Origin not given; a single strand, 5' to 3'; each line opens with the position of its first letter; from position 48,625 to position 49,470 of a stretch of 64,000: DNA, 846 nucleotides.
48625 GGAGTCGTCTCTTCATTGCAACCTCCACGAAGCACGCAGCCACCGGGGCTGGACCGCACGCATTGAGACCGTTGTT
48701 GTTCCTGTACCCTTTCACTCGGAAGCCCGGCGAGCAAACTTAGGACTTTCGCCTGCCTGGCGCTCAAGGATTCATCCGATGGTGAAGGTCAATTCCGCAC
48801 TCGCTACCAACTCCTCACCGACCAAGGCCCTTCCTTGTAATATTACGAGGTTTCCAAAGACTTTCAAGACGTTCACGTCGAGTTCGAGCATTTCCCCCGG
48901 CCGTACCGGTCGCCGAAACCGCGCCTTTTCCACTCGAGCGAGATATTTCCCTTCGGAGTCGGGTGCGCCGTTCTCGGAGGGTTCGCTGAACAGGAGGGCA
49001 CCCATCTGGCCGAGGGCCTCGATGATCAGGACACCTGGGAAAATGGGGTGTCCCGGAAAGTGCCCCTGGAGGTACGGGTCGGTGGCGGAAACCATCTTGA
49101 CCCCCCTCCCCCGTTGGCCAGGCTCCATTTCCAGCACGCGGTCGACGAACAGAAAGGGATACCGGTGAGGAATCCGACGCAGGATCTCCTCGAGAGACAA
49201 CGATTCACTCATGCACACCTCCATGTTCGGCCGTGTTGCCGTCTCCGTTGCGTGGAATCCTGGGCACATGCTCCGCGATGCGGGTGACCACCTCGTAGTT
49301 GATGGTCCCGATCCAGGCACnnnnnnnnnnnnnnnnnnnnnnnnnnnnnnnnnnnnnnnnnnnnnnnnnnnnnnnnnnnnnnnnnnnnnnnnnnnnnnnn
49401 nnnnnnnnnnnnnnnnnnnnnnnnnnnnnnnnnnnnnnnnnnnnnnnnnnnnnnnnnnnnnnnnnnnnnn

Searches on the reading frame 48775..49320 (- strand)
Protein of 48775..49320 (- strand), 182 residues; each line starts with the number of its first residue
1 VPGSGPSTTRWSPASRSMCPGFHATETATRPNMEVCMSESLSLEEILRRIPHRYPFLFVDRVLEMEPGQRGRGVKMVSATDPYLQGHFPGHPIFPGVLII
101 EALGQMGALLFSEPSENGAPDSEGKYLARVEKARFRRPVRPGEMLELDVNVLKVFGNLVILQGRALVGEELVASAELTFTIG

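Call 11: search_protein_families(library=pfam, proteins=[window:48775-49320:-])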
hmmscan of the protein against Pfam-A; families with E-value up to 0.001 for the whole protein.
window:48775-49320:- (182 aa): 1 family
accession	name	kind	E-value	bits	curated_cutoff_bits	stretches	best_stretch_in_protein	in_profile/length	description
PF07977.19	FabA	-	1.1e-25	90.3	23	1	50-175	1-137/138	FabA-like domain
